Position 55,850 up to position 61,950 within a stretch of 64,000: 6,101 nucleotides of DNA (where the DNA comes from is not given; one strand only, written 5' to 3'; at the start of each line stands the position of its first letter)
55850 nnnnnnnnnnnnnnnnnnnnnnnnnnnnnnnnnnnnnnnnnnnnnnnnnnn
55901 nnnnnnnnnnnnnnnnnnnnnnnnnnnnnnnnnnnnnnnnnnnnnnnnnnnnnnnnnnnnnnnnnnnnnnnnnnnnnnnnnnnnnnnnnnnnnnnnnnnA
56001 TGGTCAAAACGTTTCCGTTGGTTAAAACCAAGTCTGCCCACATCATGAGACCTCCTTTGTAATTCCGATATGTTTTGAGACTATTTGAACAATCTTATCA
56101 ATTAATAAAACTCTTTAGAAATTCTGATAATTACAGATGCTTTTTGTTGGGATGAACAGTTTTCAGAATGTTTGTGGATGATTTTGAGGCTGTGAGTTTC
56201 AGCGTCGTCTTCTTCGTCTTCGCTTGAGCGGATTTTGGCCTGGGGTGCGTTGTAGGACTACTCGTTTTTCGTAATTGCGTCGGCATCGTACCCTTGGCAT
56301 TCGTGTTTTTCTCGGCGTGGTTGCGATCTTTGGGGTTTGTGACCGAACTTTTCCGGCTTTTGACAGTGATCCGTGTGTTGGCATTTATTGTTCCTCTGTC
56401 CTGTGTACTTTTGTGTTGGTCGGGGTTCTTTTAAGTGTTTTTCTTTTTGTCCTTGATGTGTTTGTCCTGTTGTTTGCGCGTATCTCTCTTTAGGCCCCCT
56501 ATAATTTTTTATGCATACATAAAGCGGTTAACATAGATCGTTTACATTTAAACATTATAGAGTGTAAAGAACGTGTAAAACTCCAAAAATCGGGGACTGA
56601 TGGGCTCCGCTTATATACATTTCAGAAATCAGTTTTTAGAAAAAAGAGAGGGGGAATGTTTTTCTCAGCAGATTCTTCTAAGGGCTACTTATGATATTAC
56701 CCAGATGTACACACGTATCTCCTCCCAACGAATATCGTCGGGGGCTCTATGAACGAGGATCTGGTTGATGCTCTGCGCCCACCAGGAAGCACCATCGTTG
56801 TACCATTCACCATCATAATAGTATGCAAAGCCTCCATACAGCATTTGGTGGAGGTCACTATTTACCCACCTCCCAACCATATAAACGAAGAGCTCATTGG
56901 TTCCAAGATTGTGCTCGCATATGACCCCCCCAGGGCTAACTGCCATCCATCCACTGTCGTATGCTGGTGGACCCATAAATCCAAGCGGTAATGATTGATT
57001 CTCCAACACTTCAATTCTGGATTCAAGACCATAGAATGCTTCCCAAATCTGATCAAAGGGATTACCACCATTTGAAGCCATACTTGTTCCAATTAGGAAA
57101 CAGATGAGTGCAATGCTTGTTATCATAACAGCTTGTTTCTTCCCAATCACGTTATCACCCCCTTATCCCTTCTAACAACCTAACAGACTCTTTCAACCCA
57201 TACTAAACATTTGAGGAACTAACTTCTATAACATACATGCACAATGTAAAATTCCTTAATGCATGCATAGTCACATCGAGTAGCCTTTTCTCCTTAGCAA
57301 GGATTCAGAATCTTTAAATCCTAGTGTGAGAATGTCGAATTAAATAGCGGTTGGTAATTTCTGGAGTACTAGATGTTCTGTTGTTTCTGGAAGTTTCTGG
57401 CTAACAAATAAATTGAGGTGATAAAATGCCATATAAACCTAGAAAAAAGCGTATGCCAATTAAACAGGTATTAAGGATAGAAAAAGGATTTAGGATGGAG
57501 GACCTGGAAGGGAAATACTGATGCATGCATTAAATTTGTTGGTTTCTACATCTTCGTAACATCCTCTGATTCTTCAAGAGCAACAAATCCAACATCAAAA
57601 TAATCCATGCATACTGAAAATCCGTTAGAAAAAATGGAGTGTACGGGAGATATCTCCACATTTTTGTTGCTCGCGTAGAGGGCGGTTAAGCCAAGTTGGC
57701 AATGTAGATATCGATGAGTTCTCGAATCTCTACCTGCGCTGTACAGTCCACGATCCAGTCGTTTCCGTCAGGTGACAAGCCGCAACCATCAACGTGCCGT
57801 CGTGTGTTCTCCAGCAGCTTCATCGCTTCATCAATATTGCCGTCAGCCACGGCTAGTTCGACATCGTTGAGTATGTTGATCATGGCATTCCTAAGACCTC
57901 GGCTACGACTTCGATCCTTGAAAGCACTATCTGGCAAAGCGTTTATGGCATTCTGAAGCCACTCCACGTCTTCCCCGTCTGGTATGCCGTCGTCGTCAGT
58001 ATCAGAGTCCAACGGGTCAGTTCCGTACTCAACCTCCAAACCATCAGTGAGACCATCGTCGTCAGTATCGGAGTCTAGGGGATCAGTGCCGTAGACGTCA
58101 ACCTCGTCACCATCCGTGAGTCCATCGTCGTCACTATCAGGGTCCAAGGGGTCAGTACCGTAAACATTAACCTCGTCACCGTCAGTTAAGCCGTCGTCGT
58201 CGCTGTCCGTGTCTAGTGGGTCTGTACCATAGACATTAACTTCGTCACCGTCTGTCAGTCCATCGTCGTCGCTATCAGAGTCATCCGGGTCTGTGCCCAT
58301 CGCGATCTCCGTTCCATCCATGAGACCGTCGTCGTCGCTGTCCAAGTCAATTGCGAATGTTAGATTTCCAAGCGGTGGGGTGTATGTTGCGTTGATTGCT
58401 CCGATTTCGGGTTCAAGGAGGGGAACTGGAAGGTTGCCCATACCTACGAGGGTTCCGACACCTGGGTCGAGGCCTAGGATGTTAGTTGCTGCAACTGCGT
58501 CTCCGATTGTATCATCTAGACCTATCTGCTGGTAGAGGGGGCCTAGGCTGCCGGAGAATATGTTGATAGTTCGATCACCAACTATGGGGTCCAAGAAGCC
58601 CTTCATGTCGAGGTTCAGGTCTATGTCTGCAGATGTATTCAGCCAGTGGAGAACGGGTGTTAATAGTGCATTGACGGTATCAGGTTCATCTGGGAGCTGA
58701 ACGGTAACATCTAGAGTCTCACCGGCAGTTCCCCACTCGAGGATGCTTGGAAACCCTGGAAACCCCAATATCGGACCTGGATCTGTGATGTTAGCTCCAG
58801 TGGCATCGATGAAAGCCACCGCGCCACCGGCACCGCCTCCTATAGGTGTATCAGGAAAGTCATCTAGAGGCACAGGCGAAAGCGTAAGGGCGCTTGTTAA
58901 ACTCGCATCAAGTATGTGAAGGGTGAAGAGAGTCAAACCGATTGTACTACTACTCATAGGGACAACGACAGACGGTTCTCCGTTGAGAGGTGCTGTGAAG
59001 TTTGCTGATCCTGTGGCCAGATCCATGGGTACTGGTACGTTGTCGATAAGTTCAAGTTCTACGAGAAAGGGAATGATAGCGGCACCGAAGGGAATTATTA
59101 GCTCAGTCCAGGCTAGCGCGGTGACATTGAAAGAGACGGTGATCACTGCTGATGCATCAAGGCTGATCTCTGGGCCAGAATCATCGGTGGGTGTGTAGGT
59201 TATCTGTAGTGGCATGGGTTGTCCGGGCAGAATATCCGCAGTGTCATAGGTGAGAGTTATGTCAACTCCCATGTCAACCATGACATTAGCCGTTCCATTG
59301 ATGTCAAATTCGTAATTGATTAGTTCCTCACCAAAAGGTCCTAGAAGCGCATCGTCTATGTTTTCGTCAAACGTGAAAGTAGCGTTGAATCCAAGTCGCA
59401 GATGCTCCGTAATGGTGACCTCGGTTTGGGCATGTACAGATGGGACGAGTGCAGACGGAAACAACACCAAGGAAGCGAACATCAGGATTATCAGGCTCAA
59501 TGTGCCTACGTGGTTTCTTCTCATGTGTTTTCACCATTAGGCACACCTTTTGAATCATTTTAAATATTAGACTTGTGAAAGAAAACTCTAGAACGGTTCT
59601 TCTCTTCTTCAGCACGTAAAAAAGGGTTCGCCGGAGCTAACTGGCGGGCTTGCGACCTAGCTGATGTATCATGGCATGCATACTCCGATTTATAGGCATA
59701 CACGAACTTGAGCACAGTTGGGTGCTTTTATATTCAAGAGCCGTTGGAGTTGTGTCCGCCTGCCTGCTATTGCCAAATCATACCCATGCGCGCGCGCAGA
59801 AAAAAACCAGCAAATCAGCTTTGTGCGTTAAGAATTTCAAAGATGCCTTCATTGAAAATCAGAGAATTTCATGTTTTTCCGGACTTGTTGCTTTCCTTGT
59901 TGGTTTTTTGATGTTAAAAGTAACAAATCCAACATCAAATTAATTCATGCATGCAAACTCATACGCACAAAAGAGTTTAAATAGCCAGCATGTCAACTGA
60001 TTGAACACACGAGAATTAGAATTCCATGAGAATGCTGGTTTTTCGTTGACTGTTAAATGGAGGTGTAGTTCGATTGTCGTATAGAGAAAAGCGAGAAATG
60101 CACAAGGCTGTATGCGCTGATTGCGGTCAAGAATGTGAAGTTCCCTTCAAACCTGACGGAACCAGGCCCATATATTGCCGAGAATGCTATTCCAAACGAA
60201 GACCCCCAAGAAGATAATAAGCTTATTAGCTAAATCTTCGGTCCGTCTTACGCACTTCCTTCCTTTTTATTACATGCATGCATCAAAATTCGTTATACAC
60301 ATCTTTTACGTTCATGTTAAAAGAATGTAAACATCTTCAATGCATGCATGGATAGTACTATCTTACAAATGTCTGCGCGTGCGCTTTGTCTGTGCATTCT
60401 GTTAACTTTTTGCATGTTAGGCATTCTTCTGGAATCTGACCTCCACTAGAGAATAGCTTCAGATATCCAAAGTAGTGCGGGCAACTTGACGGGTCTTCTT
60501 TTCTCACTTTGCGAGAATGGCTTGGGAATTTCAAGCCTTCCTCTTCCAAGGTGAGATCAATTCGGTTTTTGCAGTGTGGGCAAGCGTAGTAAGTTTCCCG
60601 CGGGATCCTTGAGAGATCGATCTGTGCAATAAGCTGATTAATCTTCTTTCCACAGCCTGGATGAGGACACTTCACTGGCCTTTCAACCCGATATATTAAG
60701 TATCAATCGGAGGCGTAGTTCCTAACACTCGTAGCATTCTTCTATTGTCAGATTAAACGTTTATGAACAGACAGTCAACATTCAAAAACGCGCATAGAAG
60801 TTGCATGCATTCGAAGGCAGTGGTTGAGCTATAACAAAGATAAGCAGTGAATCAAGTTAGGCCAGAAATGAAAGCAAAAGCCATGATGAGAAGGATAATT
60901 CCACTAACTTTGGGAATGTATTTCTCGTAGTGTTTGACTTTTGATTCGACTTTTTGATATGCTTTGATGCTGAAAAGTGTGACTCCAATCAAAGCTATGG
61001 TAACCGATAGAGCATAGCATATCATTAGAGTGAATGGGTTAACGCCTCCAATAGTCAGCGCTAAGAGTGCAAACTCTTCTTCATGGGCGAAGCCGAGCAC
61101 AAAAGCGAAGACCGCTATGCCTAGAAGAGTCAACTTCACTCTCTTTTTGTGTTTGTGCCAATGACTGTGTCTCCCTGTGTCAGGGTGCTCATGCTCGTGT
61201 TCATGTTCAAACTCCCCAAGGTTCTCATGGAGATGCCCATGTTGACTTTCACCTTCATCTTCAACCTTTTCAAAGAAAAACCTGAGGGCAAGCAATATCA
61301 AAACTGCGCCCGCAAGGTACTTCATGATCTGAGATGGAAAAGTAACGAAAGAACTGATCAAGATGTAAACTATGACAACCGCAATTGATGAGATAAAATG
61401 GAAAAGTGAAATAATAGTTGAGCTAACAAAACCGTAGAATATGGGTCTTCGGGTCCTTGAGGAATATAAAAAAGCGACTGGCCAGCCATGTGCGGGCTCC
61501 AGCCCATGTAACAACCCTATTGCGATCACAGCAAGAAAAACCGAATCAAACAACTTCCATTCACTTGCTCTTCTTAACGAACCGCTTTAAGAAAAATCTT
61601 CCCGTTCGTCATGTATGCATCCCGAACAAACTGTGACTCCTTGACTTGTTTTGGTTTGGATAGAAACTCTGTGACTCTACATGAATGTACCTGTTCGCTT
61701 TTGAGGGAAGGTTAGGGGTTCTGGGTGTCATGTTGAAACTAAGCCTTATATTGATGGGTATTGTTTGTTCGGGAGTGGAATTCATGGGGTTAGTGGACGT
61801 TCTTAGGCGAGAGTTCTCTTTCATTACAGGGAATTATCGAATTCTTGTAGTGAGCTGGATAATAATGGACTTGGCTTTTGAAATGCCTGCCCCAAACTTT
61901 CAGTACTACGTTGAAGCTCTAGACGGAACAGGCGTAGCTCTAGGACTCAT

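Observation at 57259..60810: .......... palindrome almost confined to intergenic DNA and concentrated at gene ends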

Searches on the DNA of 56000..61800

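Call 91: search_rna_families(source=window, start=56000, end=61800, threshold=evalue, max_evalue=1)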
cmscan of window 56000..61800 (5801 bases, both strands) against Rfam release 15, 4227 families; matches with E-value up to 1: 0.
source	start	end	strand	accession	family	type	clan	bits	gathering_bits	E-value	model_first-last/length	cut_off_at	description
